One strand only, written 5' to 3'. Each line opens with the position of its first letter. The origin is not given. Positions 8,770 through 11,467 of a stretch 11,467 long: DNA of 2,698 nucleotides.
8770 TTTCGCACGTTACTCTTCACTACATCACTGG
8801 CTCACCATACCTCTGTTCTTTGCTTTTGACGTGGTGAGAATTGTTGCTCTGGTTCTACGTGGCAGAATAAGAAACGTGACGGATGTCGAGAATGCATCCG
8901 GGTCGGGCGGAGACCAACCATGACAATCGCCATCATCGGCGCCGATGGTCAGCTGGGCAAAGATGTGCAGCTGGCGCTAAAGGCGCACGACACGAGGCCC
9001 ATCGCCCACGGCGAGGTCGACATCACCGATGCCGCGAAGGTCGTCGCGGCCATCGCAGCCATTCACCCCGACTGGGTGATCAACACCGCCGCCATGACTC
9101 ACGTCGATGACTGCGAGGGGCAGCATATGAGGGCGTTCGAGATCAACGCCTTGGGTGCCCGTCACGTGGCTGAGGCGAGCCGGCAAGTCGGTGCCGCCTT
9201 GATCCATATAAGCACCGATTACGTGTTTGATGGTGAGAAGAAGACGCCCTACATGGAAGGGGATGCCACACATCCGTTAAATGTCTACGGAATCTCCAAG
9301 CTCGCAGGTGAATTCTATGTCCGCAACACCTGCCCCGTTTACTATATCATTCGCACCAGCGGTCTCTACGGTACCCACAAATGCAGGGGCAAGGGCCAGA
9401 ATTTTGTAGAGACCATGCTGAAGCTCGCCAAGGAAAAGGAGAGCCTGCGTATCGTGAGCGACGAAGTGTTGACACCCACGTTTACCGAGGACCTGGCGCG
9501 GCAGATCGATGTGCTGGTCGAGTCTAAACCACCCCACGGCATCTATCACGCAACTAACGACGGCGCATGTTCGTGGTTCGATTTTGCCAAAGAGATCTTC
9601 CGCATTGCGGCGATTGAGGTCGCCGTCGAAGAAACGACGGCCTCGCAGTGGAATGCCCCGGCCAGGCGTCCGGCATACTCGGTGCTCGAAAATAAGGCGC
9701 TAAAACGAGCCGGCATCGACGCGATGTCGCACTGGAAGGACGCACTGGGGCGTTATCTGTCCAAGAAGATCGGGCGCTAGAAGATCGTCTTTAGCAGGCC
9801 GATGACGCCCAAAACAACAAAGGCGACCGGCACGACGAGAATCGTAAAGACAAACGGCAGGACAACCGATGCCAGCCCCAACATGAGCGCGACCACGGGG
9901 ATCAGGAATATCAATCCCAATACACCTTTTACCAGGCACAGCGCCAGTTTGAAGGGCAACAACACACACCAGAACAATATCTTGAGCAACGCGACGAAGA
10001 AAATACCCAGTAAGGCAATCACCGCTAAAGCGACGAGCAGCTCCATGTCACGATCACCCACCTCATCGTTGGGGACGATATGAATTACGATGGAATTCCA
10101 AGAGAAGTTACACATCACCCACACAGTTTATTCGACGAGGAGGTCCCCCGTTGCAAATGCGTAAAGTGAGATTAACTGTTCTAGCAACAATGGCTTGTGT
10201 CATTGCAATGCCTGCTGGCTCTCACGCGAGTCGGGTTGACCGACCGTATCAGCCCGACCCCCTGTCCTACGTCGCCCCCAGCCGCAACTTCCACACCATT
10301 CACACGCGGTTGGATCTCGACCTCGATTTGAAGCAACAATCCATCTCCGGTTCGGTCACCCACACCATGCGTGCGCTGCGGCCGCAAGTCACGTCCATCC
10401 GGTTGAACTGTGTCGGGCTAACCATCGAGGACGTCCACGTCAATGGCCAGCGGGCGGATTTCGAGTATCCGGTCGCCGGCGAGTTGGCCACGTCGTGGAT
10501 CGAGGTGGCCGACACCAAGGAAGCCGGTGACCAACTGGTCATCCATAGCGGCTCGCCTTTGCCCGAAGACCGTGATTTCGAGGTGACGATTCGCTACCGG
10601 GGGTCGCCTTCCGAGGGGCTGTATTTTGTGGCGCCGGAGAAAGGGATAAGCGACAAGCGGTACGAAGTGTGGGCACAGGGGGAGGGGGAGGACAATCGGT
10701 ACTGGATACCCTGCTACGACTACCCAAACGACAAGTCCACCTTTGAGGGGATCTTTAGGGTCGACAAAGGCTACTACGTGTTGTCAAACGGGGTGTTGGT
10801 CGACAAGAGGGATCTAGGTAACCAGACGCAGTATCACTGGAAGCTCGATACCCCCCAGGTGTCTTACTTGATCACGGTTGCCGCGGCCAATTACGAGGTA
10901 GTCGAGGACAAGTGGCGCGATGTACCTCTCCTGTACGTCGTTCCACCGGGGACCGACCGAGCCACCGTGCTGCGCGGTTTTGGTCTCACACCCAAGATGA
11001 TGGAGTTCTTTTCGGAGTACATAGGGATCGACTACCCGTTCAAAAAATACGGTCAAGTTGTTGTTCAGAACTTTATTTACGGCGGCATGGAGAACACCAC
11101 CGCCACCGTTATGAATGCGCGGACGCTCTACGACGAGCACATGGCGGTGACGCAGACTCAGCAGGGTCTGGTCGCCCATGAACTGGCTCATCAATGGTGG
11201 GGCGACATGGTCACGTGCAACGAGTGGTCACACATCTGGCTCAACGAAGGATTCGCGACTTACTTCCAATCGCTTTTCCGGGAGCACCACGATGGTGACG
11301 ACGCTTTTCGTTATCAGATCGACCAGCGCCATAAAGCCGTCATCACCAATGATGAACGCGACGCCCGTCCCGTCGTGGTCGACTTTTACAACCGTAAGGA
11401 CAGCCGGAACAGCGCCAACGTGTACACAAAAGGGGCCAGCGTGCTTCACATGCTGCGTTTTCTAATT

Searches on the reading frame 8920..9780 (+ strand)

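Call 7: search_protein_families(library=pfam, proteins=[window:8920-9780:+], max_evalue=0.01)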
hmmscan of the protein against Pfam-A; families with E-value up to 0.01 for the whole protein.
window:8920-9780:+ (286 aa): 5 families
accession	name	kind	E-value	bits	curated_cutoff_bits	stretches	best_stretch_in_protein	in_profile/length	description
PF04321.23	RmlD_sub_bind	-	9.8e-89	297.6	27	1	1-282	1-284/287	RmlD substrate binding domain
PF01370.27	Epimerase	-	2.4e-23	83.2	20.9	1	3-202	1-227/240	NAD dependent epimerase/dehydratase family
PF16363.11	GDP_Man_Dehyd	-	1.6e-20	74.3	27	1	28-209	54-246/332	GDP-mannose 4,6 dehydratase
PF02719.21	Polysacc_synt_2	-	3.2e-11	43.4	20.2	1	33-135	61-150/293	Polysaccharide biosynthesis protein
PF07993.18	NAD_binding_4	-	5e-06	26.3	20.1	1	51-174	90-233/258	Male sterility protein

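Call 34: search_protein_families(library=ncbifam, proteins=[window:8920-9780:+], max_evalue=0.00001)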
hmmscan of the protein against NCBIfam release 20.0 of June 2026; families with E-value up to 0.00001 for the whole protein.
window:8920-9780:+ (286 aa): 7 families
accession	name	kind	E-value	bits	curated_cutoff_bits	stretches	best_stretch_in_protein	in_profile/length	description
TIGR01214.1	rmlD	equivalog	2.2e-93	312.5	224.05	1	2-282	1-284/285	dTDP-4-dehydrorhamnose reductase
NF007440.0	PRK09987.1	equivalog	1.3e-51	175.7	308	1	1-282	1-292/299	dTDP-4-dehydrorhamnose reductase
TIGR01181.1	dTDP_gluc_dehyt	equivalog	2e-14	53.4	365.1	1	26-224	50-255/321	dTDP-glucose 4,6-dehydratase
TIGR01472.1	gmd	equivalog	2.1e-10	40.3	415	1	33-167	61-199/342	GDP-mannose 4,6-dehydratase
TIGR02622.1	CDP_4_6_dhtase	equivalog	3.1e-09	36.5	278.45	1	31-135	59-166/352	CDP-glucose 4,6-dehydratase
TIGR01179.1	galE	equivalog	1.4e-08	33.9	262.3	1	20-136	40-158/332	UDP-glucose 4-epimerase GalE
TIGR02197.1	heptose_epim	equivalog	4e-06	26.2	274.6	1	38-137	55-152/316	ADP-glyceromanno-heptose 6-epimerase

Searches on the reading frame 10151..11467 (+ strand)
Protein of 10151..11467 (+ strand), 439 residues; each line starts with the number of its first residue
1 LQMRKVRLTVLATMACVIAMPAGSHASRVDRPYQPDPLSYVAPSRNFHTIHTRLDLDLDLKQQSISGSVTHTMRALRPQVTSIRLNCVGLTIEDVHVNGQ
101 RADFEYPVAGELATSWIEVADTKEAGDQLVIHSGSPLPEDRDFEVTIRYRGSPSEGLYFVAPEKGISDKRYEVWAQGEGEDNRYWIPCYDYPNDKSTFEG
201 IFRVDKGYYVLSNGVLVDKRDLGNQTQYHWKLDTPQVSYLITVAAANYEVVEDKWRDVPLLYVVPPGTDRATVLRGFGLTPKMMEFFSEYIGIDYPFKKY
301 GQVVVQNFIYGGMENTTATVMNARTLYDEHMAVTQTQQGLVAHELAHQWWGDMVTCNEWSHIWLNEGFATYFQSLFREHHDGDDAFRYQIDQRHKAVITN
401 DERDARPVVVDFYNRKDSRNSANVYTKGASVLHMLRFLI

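Call 80: search_protein_families(library=pfam, proteins=[window:10151-11467:+], max_evalue=0.001)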
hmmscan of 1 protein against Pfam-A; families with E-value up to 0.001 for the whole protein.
window:10151-11467:+ (439 aa): 2 families
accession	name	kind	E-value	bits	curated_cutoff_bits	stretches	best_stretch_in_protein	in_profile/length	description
PF01433.26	Peptidase_M1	-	3.7e-38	131.7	27.7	1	279-437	5-171/218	Peptidase family M1 domain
PF17900.6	Peptidase_M1_N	-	8.9e-23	81.8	25.8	1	50-240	3-186/186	Peptidase M1 N-terminal domain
